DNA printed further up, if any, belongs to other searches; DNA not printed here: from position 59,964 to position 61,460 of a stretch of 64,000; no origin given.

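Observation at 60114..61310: Hexahaem lipoprotein whose mature N-terminus is a collagen-like G-X-Y run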

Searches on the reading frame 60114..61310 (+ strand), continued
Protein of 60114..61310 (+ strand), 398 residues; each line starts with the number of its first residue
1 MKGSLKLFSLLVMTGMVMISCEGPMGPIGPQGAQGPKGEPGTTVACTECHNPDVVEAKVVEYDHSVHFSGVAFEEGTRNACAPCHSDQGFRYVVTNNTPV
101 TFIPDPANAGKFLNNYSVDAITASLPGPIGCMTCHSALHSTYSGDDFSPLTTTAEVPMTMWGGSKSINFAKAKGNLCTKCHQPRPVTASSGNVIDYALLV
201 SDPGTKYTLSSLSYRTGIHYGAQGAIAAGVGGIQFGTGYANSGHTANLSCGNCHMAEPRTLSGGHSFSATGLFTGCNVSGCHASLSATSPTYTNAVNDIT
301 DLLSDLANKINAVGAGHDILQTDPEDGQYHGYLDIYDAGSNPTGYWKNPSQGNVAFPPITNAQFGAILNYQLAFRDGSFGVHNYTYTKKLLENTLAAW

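Call 28: search_solved_structures(query=A1, max_evalue=10, show_alignments=5)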
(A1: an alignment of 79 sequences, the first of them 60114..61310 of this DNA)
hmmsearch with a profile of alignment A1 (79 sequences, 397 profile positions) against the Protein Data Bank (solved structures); distinct sequences matched with E-value up to 10: 9.
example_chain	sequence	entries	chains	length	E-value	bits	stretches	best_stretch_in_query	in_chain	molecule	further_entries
6i5b_A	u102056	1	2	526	0.00016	23.9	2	241-315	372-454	Uncharacterized protein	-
3ubr_A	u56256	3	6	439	0.017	17.3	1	34-102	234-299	Cytochrome c-552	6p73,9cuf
2vyi_A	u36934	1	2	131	0.44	12.6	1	266-335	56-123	SGTA PROTEIN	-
3aq7_A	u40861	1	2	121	0.47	12.5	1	270-322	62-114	Group 1 truncated hemoglobin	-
3aq5_A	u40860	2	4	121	0.48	12.5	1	270-322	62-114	Group 1 truncated hemoglobin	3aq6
3aq9_A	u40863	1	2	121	0.48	12.5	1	270-322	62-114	Group 1 truncated hemoglobin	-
3aq8_A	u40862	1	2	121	0.49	12.4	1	270-322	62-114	Group 1 truncated hemoglobin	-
9wqv_C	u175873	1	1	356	0.52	12.4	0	96-135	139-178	Photosynthetic reaction center cytochrome c subunit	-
2cdv_A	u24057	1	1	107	6.9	8.7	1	263-292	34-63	CYTOCHROME C3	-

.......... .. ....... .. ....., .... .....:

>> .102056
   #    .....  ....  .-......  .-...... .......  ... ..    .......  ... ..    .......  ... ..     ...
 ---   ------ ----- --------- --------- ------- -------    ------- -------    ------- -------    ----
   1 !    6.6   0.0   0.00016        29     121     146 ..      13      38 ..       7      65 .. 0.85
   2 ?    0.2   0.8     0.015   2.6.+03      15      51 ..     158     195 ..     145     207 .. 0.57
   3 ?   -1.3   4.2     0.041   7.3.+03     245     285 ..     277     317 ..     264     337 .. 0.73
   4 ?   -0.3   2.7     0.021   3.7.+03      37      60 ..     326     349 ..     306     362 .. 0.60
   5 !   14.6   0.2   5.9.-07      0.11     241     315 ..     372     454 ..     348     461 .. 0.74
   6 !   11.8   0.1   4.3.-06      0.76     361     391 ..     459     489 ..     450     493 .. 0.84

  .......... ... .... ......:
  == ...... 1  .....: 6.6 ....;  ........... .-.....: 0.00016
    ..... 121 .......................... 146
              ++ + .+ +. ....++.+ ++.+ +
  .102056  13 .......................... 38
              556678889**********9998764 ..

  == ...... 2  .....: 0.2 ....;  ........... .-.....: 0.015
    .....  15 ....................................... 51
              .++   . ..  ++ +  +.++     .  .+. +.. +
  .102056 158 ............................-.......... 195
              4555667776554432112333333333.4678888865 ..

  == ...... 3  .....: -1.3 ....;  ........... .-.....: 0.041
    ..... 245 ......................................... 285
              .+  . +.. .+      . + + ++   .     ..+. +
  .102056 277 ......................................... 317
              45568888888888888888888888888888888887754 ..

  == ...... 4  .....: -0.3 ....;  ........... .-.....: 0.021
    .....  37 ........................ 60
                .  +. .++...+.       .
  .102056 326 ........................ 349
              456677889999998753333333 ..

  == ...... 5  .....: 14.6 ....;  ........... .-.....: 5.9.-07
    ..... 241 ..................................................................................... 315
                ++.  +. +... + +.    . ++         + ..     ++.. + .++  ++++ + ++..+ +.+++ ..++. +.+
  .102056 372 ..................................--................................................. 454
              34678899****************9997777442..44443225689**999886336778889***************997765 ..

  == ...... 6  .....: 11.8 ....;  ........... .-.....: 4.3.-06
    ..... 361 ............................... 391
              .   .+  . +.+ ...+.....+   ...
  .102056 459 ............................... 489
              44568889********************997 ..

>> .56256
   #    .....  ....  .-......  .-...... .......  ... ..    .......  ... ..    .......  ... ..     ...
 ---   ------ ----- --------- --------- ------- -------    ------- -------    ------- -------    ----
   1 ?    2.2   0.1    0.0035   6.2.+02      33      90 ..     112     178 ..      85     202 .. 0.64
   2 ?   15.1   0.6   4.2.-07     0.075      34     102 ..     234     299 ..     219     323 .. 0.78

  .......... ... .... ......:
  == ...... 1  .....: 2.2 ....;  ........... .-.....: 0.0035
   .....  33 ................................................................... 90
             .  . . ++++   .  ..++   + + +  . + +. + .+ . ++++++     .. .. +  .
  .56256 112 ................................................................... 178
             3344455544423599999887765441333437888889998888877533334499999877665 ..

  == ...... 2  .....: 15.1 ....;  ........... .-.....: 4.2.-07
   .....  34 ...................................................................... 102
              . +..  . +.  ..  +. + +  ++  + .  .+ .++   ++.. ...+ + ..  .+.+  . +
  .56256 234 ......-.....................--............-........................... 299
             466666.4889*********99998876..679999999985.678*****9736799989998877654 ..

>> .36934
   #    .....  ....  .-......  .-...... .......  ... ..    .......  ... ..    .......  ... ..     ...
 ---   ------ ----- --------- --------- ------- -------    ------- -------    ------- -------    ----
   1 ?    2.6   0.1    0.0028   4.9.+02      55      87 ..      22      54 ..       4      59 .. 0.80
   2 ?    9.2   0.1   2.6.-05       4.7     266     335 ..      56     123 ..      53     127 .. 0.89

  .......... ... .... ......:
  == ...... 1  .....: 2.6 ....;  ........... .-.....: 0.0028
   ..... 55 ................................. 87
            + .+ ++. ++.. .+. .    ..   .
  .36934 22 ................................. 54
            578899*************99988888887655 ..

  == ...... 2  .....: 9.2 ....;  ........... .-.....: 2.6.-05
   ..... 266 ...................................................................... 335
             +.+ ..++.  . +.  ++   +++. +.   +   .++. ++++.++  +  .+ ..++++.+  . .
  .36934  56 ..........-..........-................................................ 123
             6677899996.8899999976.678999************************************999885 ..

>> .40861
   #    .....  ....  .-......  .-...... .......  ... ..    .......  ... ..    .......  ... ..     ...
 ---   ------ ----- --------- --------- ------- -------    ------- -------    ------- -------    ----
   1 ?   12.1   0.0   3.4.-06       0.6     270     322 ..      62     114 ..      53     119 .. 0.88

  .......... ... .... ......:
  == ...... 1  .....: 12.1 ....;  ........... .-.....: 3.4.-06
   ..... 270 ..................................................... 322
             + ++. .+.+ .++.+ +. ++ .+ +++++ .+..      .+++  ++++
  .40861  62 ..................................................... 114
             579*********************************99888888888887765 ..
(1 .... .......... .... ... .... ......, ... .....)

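Call 42: search_protein_representatives(protein=window:60243-61307:+)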
Query: 355 residues. Proteins with E-value up to 0.001 (for the whole library): 458; up to 1e-10: 237; up to 1e-30: 26. The best 150 are listed.
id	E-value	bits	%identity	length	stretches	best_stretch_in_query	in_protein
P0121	1.6e-99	349.9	93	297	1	1-163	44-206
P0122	2.0e-99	349.6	55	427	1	2-355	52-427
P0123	9.0e-87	307.9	50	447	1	2-354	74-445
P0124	9.8e-80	284.8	47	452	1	2-353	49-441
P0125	2.9e-74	266.8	51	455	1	2-354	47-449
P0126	4.1e-71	256.4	48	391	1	2-354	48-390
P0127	2.0e-59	218.0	45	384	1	2-353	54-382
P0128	1.3e-57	212.0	50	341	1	2-268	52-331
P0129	3.2e-57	210.7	45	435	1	2-352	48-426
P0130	1.7e-54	201.7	44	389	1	2-354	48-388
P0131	4.4e-53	197.1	66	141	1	212-354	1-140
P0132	4.0e-52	193.9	47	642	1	17-354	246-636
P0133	8.1e-49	183.1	57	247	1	2-160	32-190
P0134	2.2e-44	168.5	51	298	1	115-351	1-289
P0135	1.3e-43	165.9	66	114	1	242-354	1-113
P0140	6.3e-36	140.6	41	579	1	16-353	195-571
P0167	7.3e-25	104.3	40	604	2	18-263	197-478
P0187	4.4e-21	91.8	43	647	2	18-354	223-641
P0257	3.0e-15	72.6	39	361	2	2-224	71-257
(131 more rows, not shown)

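Call 45: find_related_loci(query=A1, collection=genome_contigs, flank=10000)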
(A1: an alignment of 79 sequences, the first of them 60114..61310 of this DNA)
Query A1 (398 aa) in genome_contigs; peptide patterns used: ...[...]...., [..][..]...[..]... (x = any residue, [..] = any of these).
183 stretches matched a pattern; 141 encode a relative of the query (tblastn E <= 1e-3); the best 80 are kept; 79 distinct loci.
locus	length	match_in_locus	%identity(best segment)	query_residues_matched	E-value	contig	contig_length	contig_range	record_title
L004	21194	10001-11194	97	1-398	0e+0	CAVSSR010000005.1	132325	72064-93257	MAG: uncultured Bacteroidales bacterium isolate MFD05674.bin.2.111 genome assembly, contig: contig_35391, whole genome s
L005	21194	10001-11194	92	1-398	0e+0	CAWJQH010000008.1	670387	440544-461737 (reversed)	MAG: uncultured Bacteroidales bacterium isolate MFD02979.bin.1.73 genome assembly, contig: contig_63368, whole genome sh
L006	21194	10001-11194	91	1-398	0e+0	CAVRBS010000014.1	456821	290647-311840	MAG: uncultured Bacteroidales bacterium isolate MFD00032.bin.3.335 genome assembly, contig: contig_44475, whole genome s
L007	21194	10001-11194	88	1-398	0e+0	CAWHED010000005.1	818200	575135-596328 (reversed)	MAG: uncultured Bacteroidales bacterium isolate MFD00905.bin.1.160 genome assembly, contig: contig_3313, whole genome sh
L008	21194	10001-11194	87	1-398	0e+0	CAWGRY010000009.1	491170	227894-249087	MAG: uncultured Bacteroidales bacterium isolate MFD05942.bin.1.444 genome assembly, contig: contig_4902, whole genome sh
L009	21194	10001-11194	87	1-398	0e+0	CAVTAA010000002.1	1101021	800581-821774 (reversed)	MAG: uncultured Bacteroidales bacterium isolate MFD04716.bin.2.212 genome assembly, contig: contig_14098, whole genome s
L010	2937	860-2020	66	1-397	0e+0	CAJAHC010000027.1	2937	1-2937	MAG: uncultured Methylococcaceae bacterium isolate Loc090907-8m_bin-840 genome assembly, contig: bin-840:027/671, whole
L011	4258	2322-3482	66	1-397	0e+0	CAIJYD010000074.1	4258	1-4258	MAG: uncultured Bacteroidetes bacterium isolate Loclat_bin-13856 genome assembly, contig: bin-13856:074/135, whole genom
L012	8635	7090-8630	65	1-398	3e-178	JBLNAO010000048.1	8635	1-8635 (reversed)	MAG: Chloroflexota bacterium isolate MAG175 PRJNA951521_bin34_renamed_47, whole genome shotgun sequence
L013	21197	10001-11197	64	1-397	4e-176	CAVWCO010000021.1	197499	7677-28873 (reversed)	MAG: uncultured Bacteroidales bacterium isolate MFD03899.bin.2.192 genome assembly, contig: contig_53646, whole genome s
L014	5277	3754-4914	62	1-397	4e-177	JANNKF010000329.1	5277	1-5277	MAG: Bacteroidales bacterium isolate SOY_4_C_metabat_21 SOY_4_C_k141_3513775, whole genome shotgun sequence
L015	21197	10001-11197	62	1-397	2e-172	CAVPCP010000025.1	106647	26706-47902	MAG: uncultured Bacteroidales bacterium isolate MFD00032.bin.3.31 genome assembly, contig: contig_88525, whole genome sh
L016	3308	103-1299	63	1-397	0e+0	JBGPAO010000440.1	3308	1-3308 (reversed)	MAG: Bacteroidia bacterium isolate OBJ_0618_130150_127 k141_5221978_length_3308_cov_11.0000, whole genome shotgun sequen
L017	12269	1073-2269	62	1-397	1e-170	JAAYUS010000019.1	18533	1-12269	MAG: Bacteroidales bacterium isolate AS27yjCOA_179 4219_AS27, whole genome shotgun sequence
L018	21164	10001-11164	62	1-398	3e-169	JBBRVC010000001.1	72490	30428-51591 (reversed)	MAG: Bacteroidales bacterium isolate La3_metabat2.086 La3_metabat2.086_K_285116_L_72490_cov_20.3482, whole genome shotgu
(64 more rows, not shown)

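Call 47: search_protein_families(library=pfam, proteins=[L002:13419-14270:-, L002:14299-14679:-, L001:12914-13786:-, L001:13807-15120:-, L001:15137-16096:-, L002:12401-13399:-], max_evalue=0.01)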
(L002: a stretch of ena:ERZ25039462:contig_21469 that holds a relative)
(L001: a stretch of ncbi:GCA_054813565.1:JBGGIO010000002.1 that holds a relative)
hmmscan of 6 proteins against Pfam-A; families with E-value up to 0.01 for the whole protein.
L002:13419-14270:- (283 aa): 1 family
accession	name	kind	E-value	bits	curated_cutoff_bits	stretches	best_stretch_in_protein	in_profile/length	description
PF19089.6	DUF5777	-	3e-66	223.6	23.1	1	32-283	1-247/247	Membrane bound beta barrel domain (DUF5777)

L002:14299-14679:- (126 aa): 1 family
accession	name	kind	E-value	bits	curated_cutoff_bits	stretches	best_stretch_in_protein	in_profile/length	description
PF13442.11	Cytochrome_CBB3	-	0.009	16.8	27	0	48-71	5-29/68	Cytochrome C oxidase, cbb3-type, subunit III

L001:12914-13786:- (290 aa): 2 families
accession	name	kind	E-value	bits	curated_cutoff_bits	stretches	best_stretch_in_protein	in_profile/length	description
PF11974.14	bMG3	-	0.00065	20.1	34.9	1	60-139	26-92/103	Bacterial alpha-2-macroglobulin MG3 domain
PF02369.22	Big_1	-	0.0038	17.7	34.9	0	44-94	16-67/93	Bacterial Ig-like domain (group 1)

L001:13807-15120:- (437 aa): 1 family
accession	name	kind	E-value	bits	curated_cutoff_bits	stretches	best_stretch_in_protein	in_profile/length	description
PF03916.19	NrfD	-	2.8e-30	106.5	25.8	1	52-374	2-309/313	Polysulphide reductase, NrfD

L001:15137-16096:- (319 aa): 11 families
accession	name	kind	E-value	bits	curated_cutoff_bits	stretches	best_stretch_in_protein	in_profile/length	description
PF13247.11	Fer4_11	-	1e-20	74.2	26.2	2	135-195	4-66/100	4Fe-4S dicluster domain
PF12838.12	Fer4_7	-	4.4e-12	46.7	27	3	141-187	2-52/52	4Fe-4S dicluster domain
PF12837.12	Fer4_6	-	1e-11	44.6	25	1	165-187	1-23/24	4Fe-4S binding domain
PF13237.11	Fer4_10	-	4.1e-11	43.1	25.5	3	166-241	2-53/53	4Fe-4S dicluster domain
PF13187.11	Fer4_9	-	4.2e-09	36.7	27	2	172-245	1-52/52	4Fe-4S dicluster domain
PF00037.32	Fer4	-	5.1e-08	32.8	21.1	1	167-187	2-22/24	4Fe-4S binding domain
PF12797.12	Fer4_2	-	8.7e-08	32.1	24.5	1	165-185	2-22/22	4Fe-4S binding domain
PF13183.11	Fer4_8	-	4e-07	30.9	27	1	171-244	3-68/68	4Fe-4S dicluster domain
PF12800.12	Fer4_4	-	1.9e-05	25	24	1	171-185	2-16/17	4Fe-4S binding domain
PF14697.11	Fer4_21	-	0.0029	18.2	35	1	141-185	8-53/59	4Fe-4S dicluster domain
PF25160.1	LdpA_Fe-S-bd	-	0.003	17.8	27.6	1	143-186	4-41/49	LdpA Fe-S cluster-binding domain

L002:12401-13399:- (332 aa): 7 families
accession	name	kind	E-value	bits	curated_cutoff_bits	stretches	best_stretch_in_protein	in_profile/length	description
PF14522.11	Cytochrome_C7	-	4.2e-15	55.8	24.8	3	91-134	7-56/67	Cytochrome c7 and related cytochrome c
PF14537.11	Cytochrom_c3_2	-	1.1e-11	45.5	25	2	92-168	4-69/79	Cytochrome c3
PF22113.1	Mtrc-MtrF_II-IV_dom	-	4.3e-08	33.3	30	2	96-263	8-166/176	Outer membrane cytochrome MtrC/MtrF-like, domains II/IV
PF09699.15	Paired_CXXCH_1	-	1.1e-05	25.4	20.6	1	96-129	8-39/41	Doubled CXXCH motif (Paired_CXXCH_1)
PF02085.21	Cytochrom_CIII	-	0.00057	20.6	22.9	1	86-165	22-84/101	Class III cytochrome C family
PF13435.11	Cytochrome_C554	-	0.0027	19.1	20.8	0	52-127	2-84/84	Cytochrome c554 and c-prime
PF22678.1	Cytochrom_c_NrfB-like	-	0.0031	18.4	27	0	122-193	1-65/89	Cytochrome c-type protein NrfB-like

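Call 48: search_protein_families(library=ncbifam, proteins=[L002:13419-14270:-, L002:14299-14679:-, L001:12914-13786:-, L001:13807-15120:-, L001:15137-16096:-, L002:12401-13399:-], max_evalue=0.01)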
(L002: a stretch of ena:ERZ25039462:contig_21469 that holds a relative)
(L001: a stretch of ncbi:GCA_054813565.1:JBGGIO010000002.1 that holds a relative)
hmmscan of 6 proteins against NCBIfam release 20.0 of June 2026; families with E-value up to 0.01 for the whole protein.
L002:13419-14270:- (283 aa): 0 families

L002:14299-14679:- (126 aa): 2 families
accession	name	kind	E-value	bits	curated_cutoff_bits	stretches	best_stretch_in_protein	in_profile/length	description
NF047812.1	LIC11213_lipo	equivalog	2e-05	24.7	100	1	49-122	44-116/118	LIC11213 family lipoprotein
NF052339.1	hydrazine_alpha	equivalog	0.0032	15.4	800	1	38-74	663-699/804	hydrazine synthase subunit alpha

L001:12914-13786:- (290 aa): 0 families

L001:13807-15120:- (437 aa): 2 families
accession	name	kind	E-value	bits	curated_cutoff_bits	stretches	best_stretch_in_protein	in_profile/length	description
NF045798.1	DsrP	equivalog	5.3e-21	75.4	350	2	19-160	7-144/346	sulfate reduction electron transfer complex DsrMKJOP subunit DsrP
NF041784.1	mnquin_red_QrcD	equivalog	1.3e-12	47.7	570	1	23-421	16-400/408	menaquinone reductase integral membrane subunit QrcD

L001:15137-16096:- (319 aa): 61 families (the best 25 are shown)
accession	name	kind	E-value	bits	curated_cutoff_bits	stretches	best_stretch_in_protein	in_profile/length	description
NF045797.1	DsrO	equivalog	4.5e-55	186.6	200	1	69-289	24-234/235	sulfate reduction electron transfer complex DsrMKJOP subunit DsrO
NF011569.0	PRK14993.1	equivalog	2.2e-36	125.6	416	2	73-192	28-151/244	tetrathionate reductase subunit TtrB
NF041782.1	mnquin_red_QrcC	equivalog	6.5e-36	124.2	400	1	89-291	1-227/239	menaquinone reductase iron-sulfur cluster-binding subunit QrcC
TIGR03149.1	cyt_nit_nrfC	equivalog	1.5e-32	112.8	377.6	2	76-192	28-146/225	cytochrome c nitrite reductase Fe-S protein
NF041715.1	arsenate_red_ArrB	equivalog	6.7e-29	101.1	450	2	88-197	2-113/233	arsenate respiratory reductase iron-sulfur subunit ArrB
TIGR02951.1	DMSO_dmsB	equivalog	1.3e-28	100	214.1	1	91-252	4-155/161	DMSO/selenate family reductase complex B subunit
TIGR03478.1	DMSO_red_II_bet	subfamily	7.1e-26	90.9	480.7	2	135-193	125-184/321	DMSO reductase family type II enzyme, iron-sulfur subunit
NF042979.1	EthbenzDh_ebdB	equivalog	4.2e-22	78.5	740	2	135-191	147-204/354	ethylbenzene dehydrogenase subunit beta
NF008134.0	PRK10882.1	equivalog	3.3e-21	75.7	263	2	129-197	100-170/329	hydrogenase 2 operon protein HybA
NF038355.1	FDH3_beta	equivalog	3e-20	73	240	1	91-241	5-155/180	formate dehydrogenase FDH3 subunit beta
NF045715.1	sulf_resp_HmcB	equivalog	1.4e-19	70.4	420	1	138-249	104-197/307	sulfate respiration complex iron-sulfur protein HmcB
TIGR01660.1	narH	equivalog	1.6e-17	63.1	524.05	1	129-195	171-238/492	nitrate reductase subunit beta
TIGR01582.1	FDH-beta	equivalog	4.6e-15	55.5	334.7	2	140-188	92-141/283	formate dehydrogenase subunit beta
NF007382.0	PRK09898.1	equivalog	3.2e-14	52.9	213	1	139-191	121-174/208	ferredoxin-like protein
NF045766.1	PhenlGlyoxDHPadI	equivalog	7.2e-13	48.1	700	1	93-194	9-109/443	NADH-dependent phenylglyoxylate dehydrogenase subunit beta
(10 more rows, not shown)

L002:12401-13399:- (332 aa): 7 families
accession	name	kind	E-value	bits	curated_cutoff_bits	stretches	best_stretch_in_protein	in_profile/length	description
TIGR03508.1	decahem_SO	subfamily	3.4e-09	36.6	192.2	1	51-195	36-176/258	DmsE family decaheme c-type cytochrome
NF008659.0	PRK11659.1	equivalog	1.8e-06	27.8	184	0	38-103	35-84/188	cytochrome c nitrite reductase pentaheme subunit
TIGR04257.1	nanowire_3heme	domain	3.5e-06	27.1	40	1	76-134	4-66/75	c(7)-type cytochrome triheme domain-containing protein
TIGR04315.1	octaheme_Shew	subfamily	0.00014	21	375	0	51-195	98-228/440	tetrathionate reductase family octaheme c-type cytochrome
TIGR03153.1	cytochr_NrfH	equivalog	0.00016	21.7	134.2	0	228-262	104-135/138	cytochrome c nitrite reductase small subunit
TIGR03146.1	cyt_nit_nrfB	equivalog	0.00036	20.8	166.6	0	93-169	10-97/145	cytochrome c nitrite reductase pentaheme subunit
TIGR01905.1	paired_CXXCH_1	subfamily_domain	0.00051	19.9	25.2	0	96-129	8-39/41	doubled CXXCH domain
